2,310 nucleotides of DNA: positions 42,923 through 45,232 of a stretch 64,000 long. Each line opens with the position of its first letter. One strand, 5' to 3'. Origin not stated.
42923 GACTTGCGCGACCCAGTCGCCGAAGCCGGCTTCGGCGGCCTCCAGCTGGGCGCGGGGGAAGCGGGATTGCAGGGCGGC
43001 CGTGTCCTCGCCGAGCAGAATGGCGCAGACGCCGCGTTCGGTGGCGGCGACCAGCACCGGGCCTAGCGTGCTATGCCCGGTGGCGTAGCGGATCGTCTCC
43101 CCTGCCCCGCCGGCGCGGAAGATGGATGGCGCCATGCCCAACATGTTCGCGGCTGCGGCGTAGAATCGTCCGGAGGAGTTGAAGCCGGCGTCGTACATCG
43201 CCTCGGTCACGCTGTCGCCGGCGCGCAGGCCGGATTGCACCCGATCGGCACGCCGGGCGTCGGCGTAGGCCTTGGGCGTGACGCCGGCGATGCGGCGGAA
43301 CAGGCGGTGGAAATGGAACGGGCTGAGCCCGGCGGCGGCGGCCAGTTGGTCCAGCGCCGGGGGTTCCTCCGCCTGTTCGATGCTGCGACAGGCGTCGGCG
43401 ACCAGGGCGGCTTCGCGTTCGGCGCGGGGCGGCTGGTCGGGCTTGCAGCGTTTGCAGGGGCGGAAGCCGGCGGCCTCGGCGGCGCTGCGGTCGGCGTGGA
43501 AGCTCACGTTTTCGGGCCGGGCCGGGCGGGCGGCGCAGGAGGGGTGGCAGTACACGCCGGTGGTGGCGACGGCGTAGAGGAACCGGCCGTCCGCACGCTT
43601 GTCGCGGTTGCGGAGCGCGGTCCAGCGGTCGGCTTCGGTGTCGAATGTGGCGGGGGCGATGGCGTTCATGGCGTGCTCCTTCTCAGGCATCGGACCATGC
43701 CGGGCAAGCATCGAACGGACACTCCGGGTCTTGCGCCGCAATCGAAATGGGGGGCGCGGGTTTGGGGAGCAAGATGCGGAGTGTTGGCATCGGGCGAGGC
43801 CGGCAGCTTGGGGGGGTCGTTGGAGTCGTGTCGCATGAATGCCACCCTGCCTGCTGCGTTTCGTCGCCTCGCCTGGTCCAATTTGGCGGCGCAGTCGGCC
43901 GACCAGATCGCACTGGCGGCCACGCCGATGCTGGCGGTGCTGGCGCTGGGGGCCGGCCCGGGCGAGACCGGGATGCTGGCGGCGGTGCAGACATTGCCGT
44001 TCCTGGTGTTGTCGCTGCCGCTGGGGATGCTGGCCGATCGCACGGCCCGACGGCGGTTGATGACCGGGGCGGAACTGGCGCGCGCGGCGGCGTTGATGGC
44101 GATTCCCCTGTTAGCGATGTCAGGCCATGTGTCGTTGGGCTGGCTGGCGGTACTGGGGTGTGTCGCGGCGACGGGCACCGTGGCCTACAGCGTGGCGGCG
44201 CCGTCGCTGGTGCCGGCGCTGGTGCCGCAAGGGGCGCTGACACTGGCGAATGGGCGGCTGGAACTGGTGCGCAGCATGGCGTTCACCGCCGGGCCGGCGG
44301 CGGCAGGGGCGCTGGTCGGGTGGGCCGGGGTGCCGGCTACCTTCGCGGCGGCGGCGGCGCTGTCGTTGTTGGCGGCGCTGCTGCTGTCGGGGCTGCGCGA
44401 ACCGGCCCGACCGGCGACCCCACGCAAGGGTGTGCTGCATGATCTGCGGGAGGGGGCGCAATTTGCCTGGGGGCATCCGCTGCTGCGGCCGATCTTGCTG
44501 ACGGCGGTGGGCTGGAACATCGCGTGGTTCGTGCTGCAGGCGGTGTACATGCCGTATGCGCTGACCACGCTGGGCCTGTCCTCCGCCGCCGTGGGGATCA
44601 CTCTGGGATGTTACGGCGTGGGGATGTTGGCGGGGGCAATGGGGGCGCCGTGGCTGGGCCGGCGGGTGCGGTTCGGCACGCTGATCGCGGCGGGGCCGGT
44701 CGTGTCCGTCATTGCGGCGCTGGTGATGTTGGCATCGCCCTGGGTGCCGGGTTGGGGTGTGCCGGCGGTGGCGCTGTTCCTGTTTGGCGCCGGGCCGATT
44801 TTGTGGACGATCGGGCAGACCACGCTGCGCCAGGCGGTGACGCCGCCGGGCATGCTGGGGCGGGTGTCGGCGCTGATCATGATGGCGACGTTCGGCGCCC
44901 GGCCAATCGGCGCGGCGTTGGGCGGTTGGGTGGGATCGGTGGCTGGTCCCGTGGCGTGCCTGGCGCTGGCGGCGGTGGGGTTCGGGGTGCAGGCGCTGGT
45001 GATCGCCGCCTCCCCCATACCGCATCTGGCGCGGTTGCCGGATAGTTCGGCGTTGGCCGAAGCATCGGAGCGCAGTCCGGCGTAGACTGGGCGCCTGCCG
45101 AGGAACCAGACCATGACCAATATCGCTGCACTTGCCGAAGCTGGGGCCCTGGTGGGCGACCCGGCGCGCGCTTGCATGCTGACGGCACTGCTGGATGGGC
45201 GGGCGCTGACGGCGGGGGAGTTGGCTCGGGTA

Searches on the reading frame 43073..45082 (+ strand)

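Call 12: search_protein_families(library=pfam, proteins=[window:43073-45082:+], max_evalue=0.001)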
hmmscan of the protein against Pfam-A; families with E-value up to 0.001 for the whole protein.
window:43073-45082:+ (670 aa): 2 families
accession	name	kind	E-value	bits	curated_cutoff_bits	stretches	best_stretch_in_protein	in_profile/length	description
PF07690.21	MFS_1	-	6.9e-29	101.3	33.4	1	271-613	6-346/347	Major Facilitator Superfamily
PF05977.19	MFS_3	-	4.1e-19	68.9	27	1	291-654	39-400/524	Transmembrane secretion effector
